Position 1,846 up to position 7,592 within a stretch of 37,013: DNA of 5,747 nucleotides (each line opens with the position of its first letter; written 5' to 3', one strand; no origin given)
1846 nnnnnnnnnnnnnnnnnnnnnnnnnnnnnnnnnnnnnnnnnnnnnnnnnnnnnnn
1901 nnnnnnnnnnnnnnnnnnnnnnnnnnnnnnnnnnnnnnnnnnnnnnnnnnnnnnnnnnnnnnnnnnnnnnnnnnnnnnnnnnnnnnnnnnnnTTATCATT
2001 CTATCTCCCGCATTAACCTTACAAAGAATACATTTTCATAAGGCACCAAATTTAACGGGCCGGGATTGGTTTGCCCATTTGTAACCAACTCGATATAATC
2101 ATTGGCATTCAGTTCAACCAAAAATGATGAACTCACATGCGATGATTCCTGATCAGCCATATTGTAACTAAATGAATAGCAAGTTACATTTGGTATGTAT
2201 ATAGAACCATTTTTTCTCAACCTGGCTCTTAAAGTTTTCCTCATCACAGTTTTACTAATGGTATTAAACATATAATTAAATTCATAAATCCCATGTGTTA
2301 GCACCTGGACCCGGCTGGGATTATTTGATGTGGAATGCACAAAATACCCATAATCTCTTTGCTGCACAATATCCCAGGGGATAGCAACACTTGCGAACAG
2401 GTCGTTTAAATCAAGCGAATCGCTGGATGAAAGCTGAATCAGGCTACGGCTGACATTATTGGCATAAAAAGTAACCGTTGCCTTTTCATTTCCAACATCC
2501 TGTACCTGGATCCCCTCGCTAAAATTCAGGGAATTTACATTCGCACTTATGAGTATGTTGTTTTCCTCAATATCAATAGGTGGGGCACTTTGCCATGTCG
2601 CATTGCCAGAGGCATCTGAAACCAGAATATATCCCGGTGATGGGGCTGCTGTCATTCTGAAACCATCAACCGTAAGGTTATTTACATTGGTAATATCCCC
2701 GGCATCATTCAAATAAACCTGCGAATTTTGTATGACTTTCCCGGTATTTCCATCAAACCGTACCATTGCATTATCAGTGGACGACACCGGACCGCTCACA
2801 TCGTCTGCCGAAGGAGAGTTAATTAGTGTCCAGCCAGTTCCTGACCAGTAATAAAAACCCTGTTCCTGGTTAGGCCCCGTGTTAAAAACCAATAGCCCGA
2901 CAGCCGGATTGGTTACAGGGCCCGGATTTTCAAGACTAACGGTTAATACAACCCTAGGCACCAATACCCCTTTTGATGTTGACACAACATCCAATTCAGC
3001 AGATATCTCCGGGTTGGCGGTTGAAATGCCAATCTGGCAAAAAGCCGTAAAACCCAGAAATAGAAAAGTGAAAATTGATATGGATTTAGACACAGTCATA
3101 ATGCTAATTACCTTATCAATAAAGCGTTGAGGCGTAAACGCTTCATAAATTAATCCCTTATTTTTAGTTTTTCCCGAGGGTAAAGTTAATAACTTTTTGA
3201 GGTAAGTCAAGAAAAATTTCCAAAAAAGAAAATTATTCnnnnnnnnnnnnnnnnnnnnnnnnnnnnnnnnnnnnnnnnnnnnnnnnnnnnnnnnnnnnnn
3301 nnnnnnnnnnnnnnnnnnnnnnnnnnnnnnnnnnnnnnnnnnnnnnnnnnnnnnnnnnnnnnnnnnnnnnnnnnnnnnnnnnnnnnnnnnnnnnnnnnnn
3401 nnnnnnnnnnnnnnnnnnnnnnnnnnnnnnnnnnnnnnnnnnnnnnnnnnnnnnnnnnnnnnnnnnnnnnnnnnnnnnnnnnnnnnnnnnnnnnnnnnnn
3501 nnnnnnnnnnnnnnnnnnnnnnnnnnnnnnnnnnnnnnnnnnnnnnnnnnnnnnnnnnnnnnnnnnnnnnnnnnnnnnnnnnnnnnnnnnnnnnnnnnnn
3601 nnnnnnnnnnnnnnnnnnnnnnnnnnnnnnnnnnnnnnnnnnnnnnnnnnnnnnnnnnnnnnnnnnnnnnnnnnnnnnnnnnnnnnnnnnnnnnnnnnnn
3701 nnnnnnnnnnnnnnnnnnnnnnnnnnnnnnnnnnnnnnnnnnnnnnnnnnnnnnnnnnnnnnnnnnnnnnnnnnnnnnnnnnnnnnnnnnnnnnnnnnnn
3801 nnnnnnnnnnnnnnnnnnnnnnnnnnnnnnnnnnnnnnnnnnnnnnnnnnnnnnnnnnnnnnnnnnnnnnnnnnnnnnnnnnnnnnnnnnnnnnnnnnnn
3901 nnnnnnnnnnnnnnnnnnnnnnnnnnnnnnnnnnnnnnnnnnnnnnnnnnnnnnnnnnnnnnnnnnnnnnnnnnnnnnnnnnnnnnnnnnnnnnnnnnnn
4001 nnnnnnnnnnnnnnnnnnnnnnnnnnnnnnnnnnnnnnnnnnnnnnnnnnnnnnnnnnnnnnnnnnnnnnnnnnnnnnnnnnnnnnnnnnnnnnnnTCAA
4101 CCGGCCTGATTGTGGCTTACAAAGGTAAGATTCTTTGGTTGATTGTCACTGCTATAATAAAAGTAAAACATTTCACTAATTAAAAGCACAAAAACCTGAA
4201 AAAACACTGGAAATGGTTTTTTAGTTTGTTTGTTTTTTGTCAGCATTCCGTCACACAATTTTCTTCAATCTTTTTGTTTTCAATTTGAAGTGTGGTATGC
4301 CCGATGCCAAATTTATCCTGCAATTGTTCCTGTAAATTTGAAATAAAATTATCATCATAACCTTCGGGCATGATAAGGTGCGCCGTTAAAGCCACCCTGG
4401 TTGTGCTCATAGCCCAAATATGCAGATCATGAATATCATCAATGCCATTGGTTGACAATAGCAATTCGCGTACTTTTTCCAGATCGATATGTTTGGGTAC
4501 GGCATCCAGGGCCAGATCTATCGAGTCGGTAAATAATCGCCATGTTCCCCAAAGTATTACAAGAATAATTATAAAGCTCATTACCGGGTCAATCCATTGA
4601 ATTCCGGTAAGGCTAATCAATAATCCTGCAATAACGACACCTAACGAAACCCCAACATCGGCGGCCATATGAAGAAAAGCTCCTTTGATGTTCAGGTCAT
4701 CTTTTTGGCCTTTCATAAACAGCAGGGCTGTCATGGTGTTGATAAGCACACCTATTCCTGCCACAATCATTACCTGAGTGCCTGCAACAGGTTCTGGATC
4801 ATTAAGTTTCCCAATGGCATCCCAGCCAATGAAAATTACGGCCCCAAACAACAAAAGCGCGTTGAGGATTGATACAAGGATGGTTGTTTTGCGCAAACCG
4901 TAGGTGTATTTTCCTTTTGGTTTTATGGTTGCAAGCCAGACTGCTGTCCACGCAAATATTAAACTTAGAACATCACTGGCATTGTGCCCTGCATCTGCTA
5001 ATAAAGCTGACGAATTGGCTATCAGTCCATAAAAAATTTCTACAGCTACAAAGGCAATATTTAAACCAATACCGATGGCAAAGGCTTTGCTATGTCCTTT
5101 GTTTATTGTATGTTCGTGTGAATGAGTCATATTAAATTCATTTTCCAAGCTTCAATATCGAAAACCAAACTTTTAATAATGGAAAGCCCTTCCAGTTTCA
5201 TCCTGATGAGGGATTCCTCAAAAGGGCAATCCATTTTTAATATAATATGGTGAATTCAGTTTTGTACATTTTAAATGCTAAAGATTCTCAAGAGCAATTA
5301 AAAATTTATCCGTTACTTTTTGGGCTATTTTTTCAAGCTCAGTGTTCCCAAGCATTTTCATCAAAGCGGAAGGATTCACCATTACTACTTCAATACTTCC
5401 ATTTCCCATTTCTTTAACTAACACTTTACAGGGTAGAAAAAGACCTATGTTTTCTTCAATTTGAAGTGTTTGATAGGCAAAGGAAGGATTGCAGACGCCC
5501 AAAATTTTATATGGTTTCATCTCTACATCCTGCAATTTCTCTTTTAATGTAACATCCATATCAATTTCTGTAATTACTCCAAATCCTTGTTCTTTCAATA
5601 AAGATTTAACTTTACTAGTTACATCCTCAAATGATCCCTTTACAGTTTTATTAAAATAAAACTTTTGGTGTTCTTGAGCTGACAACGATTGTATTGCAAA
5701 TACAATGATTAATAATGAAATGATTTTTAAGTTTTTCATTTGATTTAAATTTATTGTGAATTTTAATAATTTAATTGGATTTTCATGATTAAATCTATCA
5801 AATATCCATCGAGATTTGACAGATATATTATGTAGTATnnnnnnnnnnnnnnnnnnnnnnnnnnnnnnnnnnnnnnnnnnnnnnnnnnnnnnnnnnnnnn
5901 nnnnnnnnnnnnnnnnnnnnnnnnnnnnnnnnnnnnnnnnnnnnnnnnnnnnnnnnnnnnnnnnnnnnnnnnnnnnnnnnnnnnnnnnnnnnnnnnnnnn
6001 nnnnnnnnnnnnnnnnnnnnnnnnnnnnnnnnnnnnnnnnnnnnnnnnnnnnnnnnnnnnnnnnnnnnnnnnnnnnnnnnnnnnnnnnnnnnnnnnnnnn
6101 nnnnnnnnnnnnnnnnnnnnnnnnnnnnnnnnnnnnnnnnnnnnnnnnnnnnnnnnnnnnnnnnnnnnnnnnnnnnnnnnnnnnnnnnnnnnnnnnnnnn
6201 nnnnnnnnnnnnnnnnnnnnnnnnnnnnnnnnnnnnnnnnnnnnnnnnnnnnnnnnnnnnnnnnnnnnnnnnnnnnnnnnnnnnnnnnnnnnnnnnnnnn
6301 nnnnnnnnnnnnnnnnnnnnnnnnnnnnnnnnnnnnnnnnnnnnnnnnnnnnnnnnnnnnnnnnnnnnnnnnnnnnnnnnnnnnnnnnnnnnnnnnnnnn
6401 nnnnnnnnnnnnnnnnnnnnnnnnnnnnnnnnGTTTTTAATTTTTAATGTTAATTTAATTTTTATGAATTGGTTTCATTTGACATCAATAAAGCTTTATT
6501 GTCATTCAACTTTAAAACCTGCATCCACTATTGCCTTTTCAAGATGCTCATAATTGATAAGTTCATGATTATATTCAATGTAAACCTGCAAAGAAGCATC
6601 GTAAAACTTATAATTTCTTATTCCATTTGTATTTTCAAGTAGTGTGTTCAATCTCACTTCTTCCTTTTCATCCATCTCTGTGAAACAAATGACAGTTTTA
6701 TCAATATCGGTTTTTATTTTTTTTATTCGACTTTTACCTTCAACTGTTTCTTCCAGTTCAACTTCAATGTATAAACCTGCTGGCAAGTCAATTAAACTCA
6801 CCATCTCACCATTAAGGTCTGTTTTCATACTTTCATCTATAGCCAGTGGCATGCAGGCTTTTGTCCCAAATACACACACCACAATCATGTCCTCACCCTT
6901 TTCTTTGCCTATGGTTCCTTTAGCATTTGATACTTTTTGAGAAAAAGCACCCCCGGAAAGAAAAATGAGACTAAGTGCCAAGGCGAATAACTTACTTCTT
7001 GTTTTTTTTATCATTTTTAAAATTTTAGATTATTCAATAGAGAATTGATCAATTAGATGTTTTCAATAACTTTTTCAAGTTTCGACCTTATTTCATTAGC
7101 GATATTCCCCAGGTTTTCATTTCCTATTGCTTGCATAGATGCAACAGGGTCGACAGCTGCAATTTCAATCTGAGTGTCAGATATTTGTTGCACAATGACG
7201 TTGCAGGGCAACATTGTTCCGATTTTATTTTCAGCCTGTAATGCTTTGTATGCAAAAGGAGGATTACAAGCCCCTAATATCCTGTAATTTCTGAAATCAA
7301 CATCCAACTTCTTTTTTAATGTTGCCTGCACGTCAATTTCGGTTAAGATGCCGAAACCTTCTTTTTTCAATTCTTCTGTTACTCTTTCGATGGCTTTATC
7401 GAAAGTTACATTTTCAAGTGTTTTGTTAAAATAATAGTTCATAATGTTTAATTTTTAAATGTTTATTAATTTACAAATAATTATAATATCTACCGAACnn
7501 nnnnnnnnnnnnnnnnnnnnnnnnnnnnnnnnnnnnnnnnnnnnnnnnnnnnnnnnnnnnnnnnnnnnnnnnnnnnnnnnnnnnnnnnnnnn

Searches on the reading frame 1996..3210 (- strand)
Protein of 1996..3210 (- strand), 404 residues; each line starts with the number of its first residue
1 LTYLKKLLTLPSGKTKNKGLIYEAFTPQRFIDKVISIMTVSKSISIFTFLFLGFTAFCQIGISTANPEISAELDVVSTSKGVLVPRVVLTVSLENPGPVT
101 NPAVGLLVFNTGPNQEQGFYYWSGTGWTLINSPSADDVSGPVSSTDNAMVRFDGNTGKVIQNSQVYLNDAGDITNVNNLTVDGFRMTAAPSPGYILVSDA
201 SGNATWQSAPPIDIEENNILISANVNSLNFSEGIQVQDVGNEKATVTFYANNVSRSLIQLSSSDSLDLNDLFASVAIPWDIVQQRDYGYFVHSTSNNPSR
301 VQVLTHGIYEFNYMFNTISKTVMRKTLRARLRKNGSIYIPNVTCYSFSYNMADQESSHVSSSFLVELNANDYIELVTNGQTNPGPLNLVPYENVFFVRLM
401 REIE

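Call 31: search_protein_families(library=pfam, proteins=[window:1996-3210:-], max_evalue=0.001)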
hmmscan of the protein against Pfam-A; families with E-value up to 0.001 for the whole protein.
window:1996-3210:- (404 aa): 0 families

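Call 72: search_protein_families(library=ncbifam, proteins=[window:1996-3210:-], max_evalue=0.01)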
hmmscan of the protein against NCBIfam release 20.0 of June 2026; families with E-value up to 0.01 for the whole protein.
window:1996-3210:- (404 aa): 1 family
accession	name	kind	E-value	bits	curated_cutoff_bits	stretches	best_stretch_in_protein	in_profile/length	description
NF011794.0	PRK15262.1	equivalog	5.7e-05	22.8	132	0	87-203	42-154/200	fimbrial-like protein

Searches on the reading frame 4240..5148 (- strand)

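Call 31: search_protein_families(library=pfam, proteins=[window:4240-5148:-], max_evalue=0.001)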
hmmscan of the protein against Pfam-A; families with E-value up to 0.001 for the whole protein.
window:4240-5148:- (302 aa): 2 families
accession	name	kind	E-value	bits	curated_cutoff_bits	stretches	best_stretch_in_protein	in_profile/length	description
PF01545.26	Cation_efflux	-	8.5e-38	130.6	26.6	1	25-211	3-195/198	Cation efflux family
PF16916.11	ZT_dimer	-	7.5e-13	48.8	26.7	1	218-291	1-77/78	Dimerisation domain of Zinc Transporter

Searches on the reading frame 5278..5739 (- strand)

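Call 31: search_protein_families(library=pfam, proteins=[window:5278-5739:-], max_evalue=0.001)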
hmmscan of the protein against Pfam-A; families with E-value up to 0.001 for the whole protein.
window:5278-5739:- (153 aa): 1 family
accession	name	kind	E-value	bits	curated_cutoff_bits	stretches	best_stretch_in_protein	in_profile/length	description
PF03625.19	DUF302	-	1.6e-20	73.2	23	1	59-123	1-63/63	Domain of unknown function DUF302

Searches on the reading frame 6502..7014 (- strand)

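Call 31: search_protein_families(library=pfam, proteins=[window:6502-7014:-], max_evalue=0.001)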
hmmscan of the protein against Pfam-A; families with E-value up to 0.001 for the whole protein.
window:6502-7014:- (170 aa): 0 families

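Call 72: search_protein_families(library=ncbifam, proteins=[window:6502-7014:-], max_evalue=0.01)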
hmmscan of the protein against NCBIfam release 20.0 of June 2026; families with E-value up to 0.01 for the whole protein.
window:6502-7014:- (170 aa): 2 families
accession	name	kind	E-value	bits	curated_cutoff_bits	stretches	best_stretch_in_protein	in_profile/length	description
NF047536.1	Cu_chaper_CsoZ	equivalog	0.0036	17.7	77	1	109-169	5-65/66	putative copper chaperone CsoZ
NF033795.1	chaper_CopZ_Bs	exception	0.005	17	91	0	126-170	22-66/66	copper chaperone CopZ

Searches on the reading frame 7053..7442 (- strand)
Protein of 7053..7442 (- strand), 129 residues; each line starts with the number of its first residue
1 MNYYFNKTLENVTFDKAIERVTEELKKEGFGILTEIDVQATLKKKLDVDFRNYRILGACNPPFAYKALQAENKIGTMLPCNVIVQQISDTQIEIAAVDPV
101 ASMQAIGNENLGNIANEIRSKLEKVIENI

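Call 31: search_protein_families(library=pfam, proteins=[window:7053-7442:-], max_evalue=0.001)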
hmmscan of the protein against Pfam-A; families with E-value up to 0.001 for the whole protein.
window:7053-7442:- (129 aa): 1 family
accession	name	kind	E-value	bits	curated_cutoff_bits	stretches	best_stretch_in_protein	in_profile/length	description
PF03625.19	DUF302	-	7.5e-26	90.3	23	1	36-99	1-63/63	Domain of unknown function DUF302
